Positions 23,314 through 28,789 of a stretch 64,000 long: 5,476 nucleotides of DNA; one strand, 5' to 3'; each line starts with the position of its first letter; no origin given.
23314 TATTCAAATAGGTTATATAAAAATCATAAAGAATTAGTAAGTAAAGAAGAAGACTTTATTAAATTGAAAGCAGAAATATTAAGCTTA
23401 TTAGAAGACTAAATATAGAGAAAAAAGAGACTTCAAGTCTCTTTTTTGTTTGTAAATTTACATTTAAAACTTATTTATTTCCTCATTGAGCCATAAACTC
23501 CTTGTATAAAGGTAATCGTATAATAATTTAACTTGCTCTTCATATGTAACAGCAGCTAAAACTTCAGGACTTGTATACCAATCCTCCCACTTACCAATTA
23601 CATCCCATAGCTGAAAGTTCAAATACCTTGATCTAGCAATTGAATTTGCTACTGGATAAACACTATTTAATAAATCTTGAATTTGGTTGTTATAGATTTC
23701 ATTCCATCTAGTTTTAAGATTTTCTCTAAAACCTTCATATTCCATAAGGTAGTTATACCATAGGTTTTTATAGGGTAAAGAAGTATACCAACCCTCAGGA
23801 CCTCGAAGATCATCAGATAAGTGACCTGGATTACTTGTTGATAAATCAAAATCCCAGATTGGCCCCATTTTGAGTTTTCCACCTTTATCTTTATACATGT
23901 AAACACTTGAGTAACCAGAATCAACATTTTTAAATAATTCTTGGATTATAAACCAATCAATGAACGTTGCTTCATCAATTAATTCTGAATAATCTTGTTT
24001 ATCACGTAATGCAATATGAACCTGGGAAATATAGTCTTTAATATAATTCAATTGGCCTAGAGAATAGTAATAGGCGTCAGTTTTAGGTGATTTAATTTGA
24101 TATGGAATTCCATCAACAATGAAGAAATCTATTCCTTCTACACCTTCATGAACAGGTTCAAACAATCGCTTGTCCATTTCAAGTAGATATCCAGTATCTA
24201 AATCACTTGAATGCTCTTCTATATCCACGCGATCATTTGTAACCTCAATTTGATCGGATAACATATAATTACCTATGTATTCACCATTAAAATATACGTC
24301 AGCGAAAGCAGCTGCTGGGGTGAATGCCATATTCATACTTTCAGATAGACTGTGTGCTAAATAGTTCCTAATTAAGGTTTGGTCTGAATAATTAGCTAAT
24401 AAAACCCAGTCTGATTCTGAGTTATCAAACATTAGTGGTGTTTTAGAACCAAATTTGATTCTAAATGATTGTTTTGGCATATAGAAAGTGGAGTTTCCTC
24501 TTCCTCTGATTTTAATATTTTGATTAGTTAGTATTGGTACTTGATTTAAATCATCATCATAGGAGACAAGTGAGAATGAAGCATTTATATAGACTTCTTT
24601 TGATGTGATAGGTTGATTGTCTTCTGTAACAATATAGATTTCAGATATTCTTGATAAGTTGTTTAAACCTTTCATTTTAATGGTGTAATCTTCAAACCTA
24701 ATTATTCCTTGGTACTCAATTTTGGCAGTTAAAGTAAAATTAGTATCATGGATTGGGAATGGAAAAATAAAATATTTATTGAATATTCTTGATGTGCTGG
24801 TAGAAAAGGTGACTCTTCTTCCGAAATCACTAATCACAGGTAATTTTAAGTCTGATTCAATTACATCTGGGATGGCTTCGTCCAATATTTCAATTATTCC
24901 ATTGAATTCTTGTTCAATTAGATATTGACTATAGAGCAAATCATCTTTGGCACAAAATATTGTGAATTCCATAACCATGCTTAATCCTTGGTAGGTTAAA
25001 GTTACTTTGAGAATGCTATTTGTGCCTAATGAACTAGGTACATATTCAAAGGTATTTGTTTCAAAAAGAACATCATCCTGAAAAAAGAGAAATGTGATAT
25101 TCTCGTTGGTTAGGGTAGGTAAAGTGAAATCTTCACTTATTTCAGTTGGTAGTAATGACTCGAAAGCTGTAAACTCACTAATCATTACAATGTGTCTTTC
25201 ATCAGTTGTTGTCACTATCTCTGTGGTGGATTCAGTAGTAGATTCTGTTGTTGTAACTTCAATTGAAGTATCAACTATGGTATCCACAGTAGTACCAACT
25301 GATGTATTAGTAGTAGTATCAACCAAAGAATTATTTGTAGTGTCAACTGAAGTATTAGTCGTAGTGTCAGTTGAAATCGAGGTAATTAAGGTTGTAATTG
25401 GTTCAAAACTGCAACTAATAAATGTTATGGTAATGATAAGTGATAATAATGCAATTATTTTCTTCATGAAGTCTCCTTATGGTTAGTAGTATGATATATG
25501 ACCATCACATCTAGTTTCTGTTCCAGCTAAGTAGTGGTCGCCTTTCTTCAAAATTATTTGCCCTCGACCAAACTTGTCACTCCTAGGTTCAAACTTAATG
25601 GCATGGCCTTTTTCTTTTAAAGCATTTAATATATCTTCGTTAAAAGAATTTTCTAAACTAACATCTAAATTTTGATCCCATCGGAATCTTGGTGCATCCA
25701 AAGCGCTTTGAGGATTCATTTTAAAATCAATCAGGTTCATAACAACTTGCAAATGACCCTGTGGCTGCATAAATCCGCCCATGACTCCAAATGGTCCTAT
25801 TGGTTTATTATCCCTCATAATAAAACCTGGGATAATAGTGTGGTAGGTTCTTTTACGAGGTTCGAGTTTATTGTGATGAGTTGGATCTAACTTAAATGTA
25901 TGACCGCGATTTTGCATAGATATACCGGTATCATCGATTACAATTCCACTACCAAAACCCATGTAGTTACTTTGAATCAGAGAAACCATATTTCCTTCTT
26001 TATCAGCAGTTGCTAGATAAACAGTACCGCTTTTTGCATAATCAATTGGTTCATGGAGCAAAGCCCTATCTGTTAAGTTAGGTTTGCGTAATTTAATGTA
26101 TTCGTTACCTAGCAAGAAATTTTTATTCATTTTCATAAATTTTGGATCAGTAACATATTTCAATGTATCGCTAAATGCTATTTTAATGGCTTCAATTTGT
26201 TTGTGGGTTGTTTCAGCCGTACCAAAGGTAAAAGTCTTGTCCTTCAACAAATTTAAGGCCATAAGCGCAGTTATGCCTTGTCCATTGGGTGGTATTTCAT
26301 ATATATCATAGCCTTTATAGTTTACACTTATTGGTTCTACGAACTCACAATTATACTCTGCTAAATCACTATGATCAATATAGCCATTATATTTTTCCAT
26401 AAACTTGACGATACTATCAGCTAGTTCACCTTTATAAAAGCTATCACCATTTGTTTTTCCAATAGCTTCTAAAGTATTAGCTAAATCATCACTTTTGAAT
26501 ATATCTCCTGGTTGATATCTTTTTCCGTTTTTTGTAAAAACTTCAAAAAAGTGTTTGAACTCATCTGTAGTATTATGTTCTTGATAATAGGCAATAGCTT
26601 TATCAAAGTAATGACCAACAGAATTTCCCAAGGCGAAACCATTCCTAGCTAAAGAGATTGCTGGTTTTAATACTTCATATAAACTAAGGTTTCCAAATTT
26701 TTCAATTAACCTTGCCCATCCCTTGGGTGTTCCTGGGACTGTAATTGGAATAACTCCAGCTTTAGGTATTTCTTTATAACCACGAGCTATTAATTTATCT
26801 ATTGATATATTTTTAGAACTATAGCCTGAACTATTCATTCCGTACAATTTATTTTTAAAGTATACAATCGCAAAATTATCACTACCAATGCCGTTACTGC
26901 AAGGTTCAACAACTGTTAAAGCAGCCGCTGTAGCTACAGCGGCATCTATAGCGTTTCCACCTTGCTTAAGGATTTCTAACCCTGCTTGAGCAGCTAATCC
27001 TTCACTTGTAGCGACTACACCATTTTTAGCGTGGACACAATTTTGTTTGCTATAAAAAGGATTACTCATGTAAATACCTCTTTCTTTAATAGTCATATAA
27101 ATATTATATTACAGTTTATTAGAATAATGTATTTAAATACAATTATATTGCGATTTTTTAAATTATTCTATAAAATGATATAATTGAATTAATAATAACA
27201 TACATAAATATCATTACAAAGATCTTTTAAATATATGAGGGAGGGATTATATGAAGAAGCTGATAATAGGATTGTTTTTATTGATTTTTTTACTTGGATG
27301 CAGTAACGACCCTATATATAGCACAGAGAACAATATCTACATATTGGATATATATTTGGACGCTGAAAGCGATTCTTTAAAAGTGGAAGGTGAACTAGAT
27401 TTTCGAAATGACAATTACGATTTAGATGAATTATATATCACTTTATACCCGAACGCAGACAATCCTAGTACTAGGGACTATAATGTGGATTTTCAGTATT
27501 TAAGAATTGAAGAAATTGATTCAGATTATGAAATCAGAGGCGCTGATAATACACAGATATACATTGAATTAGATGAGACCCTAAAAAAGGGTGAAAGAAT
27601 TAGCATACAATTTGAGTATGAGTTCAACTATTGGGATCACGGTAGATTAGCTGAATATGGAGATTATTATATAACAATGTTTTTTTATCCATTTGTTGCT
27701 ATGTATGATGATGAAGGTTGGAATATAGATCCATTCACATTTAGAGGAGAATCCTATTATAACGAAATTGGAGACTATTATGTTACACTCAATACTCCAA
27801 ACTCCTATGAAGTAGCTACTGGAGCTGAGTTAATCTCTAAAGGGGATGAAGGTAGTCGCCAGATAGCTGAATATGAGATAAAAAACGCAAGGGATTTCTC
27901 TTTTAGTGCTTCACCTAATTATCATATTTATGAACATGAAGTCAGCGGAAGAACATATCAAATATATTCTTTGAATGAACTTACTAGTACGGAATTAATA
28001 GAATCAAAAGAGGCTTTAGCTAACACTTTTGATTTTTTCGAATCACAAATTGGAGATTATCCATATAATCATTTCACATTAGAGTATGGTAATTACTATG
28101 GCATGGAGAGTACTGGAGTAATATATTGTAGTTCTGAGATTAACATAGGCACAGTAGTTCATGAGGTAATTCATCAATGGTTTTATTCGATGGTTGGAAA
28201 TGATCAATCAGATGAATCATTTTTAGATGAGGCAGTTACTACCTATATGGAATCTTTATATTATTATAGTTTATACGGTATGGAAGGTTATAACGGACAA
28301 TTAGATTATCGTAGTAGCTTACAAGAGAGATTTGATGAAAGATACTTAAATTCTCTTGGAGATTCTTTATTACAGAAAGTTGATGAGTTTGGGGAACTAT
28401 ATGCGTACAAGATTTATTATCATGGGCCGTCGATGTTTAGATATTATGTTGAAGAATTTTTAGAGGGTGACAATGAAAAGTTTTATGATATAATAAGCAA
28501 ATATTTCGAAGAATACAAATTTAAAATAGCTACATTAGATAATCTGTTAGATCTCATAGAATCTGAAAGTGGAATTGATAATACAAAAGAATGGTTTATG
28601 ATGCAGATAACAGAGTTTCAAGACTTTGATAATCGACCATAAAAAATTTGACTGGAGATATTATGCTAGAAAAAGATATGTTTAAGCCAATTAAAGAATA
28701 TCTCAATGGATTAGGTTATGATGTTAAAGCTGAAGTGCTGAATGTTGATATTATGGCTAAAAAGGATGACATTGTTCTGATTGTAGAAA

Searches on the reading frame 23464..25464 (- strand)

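Call 79: search_protein_families(library=pfam, proteins=[window:23464-25464:-], max_evalue=0.00001)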
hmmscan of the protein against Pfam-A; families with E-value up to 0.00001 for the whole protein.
window:23464-25464:- (666 aa): 1 family
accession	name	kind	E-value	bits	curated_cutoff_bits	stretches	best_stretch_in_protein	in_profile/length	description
PF08757.17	CotH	-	1.6e-43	149.9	23.8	1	319-637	1-312/322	CotH kinase protein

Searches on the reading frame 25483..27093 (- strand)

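Call 79: search_protein_families(library=pfam, proteins=[window:25483-27093:-], max_evalue=0.00001)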
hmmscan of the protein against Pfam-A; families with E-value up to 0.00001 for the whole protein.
window:25483-27093:- (536 aa): 1 family
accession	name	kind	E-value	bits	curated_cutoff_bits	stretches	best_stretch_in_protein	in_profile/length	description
PF01019.26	G_glu_transpept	-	6.2e-143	477.7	27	1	40-531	2-512/512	Gamma-glutamyltranspeptidase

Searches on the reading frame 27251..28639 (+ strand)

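Call 79: search_protein_families(library=pfam, proteins=[window:27251-28639:+], max_evalue=0.00001)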
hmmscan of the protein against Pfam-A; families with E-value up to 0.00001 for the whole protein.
window:27251-28639:+ (463 aa): 1 family
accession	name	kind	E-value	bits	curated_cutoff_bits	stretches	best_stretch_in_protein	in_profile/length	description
PF01433.26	Peptidase_M1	-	7.1e-14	52.4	27.7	1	298-443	67-209/218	Peptidase family M1 domain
